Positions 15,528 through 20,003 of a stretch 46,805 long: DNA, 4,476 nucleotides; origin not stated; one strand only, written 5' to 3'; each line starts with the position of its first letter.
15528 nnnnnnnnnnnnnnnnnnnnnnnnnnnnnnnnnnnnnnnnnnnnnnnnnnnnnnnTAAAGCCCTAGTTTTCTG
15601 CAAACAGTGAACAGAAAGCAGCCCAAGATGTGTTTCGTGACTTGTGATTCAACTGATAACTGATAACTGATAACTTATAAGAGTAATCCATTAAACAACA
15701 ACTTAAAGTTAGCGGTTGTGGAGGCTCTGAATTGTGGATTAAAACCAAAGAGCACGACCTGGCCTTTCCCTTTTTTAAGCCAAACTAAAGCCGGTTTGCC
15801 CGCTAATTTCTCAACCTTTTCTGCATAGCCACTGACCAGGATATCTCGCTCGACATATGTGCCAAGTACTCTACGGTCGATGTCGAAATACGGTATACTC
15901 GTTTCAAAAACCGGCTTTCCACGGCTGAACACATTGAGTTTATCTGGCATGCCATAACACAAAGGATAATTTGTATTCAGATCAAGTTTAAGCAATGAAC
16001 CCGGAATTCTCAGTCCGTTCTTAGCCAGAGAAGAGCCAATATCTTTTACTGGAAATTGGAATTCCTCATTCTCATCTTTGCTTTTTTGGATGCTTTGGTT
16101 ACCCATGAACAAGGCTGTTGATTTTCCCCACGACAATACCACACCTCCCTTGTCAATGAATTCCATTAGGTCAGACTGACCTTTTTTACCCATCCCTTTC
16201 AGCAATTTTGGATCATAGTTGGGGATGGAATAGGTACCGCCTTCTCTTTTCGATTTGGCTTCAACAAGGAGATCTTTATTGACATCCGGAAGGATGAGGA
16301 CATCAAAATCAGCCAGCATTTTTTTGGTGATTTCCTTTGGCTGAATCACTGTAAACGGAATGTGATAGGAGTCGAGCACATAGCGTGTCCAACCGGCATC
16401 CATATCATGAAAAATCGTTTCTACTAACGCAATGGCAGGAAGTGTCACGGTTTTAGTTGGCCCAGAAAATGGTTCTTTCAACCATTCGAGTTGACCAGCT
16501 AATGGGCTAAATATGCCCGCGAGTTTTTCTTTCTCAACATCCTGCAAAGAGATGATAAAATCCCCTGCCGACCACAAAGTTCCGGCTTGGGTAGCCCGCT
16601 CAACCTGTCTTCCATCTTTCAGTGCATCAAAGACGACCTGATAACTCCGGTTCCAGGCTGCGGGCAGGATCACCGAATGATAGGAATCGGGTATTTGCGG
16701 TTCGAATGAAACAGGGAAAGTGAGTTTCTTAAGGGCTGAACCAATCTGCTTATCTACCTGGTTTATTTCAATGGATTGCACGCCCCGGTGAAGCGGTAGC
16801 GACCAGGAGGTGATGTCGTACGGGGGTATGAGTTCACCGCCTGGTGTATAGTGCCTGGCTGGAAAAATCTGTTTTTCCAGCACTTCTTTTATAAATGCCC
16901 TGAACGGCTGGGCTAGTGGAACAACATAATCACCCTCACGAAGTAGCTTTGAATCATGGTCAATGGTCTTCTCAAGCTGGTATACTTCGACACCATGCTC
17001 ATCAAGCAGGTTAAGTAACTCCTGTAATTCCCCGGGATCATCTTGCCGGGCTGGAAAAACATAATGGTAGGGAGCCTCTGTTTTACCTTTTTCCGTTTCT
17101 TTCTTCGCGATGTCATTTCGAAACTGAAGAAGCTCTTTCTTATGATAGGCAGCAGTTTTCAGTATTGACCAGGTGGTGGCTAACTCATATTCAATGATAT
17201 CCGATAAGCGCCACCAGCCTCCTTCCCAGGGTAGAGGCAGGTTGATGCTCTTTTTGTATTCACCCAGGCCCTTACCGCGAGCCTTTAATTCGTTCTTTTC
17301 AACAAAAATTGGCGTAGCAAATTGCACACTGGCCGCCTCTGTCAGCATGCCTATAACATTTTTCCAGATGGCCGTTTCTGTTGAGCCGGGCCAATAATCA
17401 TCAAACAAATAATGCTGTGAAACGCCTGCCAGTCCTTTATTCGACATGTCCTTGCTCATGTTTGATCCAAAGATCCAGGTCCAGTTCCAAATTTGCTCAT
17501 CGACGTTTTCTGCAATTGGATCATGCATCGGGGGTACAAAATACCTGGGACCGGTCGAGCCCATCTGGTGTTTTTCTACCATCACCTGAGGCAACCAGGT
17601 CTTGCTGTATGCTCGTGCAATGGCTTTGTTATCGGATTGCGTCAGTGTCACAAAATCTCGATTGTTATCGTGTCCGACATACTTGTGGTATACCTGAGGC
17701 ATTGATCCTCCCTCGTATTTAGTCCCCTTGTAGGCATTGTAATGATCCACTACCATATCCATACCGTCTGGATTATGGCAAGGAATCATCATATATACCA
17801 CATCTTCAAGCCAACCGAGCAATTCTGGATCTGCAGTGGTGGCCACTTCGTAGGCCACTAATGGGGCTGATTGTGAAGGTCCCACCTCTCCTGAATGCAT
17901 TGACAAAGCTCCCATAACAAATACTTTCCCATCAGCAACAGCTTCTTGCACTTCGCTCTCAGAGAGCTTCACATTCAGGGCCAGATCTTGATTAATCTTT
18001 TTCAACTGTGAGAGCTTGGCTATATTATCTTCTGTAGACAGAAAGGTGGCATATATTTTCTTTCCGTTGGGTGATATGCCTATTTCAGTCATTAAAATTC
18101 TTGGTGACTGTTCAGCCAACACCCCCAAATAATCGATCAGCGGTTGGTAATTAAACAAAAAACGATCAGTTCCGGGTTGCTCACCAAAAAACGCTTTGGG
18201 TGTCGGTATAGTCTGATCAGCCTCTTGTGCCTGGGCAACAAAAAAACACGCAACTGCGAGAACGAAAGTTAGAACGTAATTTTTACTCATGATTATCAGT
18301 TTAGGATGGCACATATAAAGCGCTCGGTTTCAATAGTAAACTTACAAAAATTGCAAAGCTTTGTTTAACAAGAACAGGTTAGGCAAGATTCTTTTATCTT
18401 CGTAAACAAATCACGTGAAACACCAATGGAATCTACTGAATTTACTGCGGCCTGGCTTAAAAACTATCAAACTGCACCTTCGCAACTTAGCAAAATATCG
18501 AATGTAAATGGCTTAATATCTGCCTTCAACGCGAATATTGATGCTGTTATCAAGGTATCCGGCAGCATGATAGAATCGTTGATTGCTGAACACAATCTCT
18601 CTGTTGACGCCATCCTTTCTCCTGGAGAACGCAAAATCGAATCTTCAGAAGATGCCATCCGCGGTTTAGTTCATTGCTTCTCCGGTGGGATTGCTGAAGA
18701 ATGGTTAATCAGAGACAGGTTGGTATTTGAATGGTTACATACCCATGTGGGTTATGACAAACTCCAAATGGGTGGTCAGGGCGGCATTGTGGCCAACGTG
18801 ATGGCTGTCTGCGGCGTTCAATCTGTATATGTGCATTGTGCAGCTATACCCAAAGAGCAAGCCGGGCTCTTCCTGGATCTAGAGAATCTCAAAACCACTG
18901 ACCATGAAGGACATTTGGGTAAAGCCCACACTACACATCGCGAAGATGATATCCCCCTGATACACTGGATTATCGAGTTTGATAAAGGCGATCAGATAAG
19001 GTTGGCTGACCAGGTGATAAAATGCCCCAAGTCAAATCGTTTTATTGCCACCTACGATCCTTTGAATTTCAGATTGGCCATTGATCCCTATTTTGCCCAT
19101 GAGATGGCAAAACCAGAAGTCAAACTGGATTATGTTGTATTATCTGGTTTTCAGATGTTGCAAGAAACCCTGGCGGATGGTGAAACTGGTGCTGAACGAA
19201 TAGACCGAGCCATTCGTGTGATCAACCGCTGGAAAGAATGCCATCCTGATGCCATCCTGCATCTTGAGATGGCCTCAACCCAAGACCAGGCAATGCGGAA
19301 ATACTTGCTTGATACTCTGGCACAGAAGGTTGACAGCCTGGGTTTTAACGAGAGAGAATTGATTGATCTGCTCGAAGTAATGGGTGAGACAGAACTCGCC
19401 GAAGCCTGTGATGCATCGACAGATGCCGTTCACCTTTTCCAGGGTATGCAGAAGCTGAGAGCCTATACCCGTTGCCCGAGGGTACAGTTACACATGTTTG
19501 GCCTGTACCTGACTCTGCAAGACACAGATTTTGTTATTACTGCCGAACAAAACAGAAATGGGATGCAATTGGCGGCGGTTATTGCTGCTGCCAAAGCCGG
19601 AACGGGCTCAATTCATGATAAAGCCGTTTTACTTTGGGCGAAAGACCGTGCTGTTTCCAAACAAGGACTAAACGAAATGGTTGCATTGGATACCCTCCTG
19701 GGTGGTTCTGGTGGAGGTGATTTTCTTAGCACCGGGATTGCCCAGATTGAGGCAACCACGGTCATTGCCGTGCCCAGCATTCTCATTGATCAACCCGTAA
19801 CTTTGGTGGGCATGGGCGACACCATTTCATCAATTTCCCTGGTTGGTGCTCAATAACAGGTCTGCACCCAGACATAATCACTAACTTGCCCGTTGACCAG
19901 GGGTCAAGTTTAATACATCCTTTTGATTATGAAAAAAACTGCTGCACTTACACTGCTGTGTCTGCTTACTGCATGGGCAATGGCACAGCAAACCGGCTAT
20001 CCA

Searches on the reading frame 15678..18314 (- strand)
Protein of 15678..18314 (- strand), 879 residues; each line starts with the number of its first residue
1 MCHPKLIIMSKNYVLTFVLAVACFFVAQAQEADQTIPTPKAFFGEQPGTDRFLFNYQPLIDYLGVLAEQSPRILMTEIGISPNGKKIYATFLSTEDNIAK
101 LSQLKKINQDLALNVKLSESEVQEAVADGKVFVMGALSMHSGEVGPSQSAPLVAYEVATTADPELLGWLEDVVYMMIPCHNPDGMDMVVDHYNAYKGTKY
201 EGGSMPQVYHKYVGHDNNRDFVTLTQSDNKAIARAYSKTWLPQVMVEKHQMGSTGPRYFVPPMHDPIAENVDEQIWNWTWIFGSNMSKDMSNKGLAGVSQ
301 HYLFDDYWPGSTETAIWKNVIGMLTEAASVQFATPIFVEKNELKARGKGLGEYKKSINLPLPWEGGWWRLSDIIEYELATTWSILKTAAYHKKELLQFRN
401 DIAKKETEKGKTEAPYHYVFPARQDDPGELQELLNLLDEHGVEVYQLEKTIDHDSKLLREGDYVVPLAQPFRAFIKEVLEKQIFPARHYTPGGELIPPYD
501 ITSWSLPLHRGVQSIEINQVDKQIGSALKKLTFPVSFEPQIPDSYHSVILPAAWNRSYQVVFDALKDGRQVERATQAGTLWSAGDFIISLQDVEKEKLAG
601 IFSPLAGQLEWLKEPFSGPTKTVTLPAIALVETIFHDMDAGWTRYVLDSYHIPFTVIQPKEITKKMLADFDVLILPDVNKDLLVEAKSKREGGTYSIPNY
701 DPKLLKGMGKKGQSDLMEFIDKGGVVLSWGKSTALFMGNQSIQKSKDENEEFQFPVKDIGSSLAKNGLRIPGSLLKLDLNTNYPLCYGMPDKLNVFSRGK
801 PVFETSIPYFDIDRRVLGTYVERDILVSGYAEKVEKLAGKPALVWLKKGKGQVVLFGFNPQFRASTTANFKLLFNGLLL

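Call 5: search_protein_families(library=pfam, proteins=[window:15678-18314:-])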
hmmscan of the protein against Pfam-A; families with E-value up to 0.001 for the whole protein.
window:15678-18314:- (879 aa): 1 family
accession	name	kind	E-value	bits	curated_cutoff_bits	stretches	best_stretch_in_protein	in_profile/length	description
PF00246.29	Peptidase_M14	-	1.3e-09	38.6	21.6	1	61-225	3-137/286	Zinc carboxypeptidase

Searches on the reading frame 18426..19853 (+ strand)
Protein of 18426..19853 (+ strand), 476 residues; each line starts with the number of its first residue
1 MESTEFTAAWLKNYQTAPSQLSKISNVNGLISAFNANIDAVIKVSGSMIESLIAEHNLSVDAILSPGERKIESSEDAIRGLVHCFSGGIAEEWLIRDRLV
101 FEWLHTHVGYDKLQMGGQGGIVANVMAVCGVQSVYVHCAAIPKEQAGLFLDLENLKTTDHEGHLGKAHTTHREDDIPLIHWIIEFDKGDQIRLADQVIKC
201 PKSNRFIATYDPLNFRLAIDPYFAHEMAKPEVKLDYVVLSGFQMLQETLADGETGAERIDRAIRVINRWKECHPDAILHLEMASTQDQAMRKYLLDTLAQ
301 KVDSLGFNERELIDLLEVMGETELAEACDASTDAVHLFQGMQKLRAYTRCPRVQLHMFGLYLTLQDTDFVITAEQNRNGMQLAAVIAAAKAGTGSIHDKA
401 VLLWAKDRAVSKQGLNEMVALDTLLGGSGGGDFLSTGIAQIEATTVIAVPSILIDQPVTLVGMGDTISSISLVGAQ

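Call 91: search_protein_families(library=pfam, proteins=[window:18426-19853:+], max_evalue=0.00001)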
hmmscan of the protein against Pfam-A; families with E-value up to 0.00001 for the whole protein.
window:18426-19853:+ (476 aa): 1 family
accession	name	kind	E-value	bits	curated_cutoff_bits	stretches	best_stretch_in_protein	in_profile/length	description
PF04587.20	ADP_PFK_GK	-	6.1e-73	246.4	27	1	31-473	4-429/430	ADP-specific Phosphofructokinase/Glucokinase conserved region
